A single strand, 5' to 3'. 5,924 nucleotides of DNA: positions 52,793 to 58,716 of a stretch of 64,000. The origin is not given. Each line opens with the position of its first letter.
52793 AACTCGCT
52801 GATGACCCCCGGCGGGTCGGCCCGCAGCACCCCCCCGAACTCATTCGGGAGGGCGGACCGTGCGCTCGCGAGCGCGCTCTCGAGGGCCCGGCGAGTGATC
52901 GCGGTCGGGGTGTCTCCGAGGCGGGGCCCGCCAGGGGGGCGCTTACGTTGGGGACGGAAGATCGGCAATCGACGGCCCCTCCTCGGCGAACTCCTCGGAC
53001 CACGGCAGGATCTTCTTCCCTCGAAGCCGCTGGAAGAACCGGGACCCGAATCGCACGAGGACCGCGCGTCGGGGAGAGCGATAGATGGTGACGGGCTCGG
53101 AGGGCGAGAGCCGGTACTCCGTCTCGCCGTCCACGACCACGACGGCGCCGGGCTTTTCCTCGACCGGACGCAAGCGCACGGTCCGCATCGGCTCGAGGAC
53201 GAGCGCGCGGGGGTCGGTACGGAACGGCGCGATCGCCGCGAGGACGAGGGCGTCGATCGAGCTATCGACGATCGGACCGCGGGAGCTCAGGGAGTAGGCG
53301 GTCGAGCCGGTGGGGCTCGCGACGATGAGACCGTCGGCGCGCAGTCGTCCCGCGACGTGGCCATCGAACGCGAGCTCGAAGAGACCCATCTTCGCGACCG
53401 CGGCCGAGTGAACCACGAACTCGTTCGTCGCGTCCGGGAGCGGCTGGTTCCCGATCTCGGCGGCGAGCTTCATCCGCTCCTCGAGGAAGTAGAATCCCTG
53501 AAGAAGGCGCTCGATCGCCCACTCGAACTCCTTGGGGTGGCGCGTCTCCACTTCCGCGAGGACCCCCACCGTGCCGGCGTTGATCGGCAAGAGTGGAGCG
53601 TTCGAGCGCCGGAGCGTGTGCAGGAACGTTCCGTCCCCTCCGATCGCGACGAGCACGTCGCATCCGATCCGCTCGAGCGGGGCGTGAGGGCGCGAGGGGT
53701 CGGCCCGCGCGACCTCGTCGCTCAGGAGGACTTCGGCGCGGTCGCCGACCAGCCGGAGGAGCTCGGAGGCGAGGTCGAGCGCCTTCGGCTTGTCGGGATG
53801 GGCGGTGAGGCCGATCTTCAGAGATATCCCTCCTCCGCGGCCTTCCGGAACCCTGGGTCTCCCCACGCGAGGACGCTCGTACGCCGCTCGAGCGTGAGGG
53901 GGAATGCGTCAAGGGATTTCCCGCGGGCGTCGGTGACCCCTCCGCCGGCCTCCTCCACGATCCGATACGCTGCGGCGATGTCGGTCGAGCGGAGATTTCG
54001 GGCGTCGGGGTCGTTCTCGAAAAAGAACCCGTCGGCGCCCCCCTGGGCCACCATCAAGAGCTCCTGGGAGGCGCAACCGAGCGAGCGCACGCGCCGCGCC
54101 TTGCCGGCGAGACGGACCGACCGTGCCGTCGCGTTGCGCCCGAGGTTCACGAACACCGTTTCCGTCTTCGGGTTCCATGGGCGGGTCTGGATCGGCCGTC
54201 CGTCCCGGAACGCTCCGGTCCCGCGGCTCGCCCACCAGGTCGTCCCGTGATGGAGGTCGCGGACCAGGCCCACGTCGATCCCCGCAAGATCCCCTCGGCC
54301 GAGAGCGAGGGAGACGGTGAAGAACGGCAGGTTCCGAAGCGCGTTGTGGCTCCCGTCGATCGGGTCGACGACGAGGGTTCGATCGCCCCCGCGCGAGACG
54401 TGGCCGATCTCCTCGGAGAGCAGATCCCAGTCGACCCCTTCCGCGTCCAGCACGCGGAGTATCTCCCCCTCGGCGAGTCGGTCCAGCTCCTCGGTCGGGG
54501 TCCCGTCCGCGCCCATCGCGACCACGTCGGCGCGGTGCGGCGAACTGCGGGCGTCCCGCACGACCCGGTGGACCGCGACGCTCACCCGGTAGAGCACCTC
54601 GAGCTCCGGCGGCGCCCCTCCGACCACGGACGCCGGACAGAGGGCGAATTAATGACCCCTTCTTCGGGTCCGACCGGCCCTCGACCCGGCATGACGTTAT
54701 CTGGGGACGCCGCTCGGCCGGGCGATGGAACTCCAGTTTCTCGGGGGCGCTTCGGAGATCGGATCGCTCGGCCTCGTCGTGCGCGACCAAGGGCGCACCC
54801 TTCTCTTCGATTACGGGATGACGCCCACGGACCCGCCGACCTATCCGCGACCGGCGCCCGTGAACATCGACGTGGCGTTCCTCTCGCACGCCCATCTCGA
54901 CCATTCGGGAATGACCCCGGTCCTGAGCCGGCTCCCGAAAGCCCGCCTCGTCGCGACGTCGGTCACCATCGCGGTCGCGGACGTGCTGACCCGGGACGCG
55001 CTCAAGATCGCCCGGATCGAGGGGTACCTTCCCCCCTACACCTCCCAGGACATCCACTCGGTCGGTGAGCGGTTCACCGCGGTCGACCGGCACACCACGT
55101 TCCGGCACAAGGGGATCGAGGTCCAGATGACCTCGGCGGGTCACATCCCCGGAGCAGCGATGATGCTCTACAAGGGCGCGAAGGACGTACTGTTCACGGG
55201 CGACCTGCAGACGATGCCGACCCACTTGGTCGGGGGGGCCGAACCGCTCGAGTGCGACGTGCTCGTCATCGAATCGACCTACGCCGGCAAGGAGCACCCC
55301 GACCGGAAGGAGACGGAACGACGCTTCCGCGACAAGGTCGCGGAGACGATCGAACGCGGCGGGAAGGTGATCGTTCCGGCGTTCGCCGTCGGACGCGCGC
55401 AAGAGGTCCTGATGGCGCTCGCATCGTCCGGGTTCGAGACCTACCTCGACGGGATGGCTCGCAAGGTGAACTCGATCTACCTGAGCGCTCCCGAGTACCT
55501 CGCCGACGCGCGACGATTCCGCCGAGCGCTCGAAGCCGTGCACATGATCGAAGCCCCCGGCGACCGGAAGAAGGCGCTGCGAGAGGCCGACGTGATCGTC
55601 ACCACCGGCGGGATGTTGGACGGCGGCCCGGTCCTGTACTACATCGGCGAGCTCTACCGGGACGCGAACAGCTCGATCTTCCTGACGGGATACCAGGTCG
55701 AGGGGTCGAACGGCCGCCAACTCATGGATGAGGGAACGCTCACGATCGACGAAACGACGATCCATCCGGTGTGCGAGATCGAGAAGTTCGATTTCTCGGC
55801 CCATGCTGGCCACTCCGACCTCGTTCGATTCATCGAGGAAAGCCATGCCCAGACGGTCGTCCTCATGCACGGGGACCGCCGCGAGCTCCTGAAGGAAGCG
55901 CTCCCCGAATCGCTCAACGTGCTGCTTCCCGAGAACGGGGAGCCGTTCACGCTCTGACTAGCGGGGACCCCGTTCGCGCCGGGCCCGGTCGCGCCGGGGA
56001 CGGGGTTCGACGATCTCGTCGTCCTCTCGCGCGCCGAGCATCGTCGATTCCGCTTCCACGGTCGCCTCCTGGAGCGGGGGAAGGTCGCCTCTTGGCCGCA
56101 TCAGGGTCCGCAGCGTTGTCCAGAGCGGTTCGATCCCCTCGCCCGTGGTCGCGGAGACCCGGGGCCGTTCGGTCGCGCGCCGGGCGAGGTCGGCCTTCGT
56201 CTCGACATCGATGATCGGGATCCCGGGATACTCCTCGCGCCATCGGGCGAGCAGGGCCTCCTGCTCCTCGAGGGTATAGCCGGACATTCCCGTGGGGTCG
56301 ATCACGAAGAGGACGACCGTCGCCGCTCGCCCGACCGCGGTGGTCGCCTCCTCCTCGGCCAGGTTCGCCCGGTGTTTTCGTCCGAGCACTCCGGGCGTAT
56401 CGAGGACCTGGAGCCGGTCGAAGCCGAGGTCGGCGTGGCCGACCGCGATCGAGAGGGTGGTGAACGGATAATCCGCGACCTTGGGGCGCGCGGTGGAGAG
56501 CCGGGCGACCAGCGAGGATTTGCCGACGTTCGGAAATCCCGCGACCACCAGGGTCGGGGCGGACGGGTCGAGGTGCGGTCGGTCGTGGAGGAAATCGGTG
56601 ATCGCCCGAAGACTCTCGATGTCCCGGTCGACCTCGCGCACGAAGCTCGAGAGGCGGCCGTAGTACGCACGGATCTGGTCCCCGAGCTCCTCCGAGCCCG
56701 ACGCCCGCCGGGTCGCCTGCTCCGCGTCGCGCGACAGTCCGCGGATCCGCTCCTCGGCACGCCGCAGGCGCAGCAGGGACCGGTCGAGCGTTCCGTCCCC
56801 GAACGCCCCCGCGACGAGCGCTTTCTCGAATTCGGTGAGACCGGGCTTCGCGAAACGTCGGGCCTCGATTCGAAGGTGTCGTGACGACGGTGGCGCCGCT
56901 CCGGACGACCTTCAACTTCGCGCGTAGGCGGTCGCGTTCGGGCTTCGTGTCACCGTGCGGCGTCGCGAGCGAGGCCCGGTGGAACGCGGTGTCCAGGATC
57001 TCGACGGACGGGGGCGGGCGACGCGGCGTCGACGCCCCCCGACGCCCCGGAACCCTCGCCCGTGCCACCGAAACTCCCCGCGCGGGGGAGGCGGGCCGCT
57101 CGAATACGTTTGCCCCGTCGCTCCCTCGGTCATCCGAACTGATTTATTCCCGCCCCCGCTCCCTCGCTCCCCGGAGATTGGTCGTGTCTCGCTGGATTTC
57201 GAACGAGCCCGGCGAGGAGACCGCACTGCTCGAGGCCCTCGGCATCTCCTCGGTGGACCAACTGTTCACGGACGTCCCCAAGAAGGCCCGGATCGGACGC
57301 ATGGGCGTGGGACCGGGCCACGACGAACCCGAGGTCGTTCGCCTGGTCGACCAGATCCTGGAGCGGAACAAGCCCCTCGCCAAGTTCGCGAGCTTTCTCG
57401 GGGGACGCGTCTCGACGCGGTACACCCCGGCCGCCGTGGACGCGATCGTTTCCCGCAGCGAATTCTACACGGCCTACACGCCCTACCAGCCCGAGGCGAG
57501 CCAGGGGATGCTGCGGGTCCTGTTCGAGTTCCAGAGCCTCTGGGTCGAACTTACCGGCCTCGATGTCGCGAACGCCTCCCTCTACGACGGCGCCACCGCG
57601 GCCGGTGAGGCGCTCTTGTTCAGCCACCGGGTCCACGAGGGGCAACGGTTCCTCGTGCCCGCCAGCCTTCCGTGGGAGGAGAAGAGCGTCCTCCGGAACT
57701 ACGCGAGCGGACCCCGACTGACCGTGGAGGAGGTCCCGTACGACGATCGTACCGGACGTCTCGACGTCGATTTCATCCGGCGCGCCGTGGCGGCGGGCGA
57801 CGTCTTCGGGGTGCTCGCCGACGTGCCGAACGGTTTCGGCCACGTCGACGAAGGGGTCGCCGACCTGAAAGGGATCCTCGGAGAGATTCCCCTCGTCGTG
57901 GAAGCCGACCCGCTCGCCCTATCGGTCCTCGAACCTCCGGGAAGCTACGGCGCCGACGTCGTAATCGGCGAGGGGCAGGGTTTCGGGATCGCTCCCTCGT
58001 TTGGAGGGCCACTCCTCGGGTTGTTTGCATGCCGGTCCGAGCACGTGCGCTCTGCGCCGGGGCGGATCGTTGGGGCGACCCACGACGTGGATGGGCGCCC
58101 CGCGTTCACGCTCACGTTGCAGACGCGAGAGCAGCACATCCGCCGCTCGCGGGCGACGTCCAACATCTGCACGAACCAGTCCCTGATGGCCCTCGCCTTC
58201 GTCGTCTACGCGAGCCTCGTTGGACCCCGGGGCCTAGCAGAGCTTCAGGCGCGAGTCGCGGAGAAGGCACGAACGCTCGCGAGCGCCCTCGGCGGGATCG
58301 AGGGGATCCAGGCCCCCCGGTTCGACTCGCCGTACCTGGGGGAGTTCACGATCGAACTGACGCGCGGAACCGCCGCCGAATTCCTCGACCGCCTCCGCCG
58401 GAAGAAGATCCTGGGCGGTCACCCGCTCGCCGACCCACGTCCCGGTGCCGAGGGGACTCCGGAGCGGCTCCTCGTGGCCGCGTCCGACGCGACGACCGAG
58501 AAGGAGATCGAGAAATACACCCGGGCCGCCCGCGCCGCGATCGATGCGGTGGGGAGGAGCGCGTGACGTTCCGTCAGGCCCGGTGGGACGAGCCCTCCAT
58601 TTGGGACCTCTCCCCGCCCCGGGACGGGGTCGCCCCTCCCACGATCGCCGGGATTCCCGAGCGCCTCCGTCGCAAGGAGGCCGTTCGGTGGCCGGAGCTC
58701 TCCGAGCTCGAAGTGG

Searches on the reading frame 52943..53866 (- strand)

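Call 10: search_protein_families(library=pfam, proteins=[window:52943-53866:-])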
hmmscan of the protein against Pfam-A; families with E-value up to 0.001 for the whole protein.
window:52943-53866:- (307 aa): 2 families
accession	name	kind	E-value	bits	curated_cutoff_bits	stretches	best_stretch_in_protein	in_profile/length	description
PF20143.4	NAD_kinase_C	-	2.7e-26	92.2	23.7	1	148-272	2-125/126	ATP-NAD kinase C-terminal domain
PF01513.26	NAD_kinase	-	1.6e-11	45.1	25.5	1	19-124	2-128/130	ATP-NAD kinase N-terminal domain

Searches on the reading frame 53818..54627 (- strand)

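Call 10: search_protein_families(library=pfam, proteins=[window:53818-54627:-])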
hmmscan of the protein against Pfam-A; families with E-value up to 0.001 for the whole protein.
window:53818-54627:- (269 aa): 1 family
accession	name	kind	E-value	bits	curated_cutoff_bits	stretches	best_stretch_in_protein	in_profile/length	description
PF00459.30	Inositol_P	-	5.8e-30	105.1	27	1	10-249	7-248/271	Inositol monophosphatase family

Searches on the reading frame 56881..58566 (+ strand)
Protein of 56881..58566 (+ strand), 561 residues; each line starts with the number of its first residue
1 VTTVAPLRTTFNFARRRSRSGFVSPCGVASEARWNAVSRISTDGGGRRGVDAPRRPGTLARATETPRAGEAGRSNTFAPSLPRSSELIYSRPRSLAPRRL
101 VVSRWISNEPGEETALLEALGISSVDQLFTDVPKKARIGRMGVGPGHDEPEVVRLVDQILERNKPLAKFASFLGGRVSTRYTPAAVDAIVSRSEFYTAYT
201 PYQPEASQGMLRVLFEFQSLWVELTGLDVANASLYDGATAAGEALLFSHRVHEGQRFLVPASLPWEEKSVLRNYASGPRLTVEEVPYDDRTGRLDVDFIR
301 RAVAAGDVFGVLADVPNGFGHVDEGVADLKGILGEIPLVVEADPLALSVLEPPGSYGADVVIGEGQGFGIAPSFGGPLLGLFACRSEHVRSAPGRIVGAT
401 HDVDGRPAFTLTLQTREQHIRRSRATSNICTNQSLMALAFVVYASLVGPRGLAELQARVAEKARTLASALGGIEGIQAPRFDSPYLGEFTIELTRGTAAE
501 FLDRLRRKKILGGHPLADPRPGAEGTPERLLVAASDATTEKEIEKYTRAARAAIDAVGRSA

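Call 10: search_protein_families(library=pfam, proteins=[window:56881-58566:+])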
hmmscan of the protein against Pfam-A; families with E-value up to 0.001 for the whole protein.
window:56881-58566:+ (561 aa): 1 family
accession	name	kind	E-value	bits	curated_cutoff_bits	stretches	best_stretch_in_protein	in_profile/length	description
PF02347.22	GDC-P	-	1.5e-103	347.4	26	1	104-471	2-362/429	Glycine cleavage system P-protein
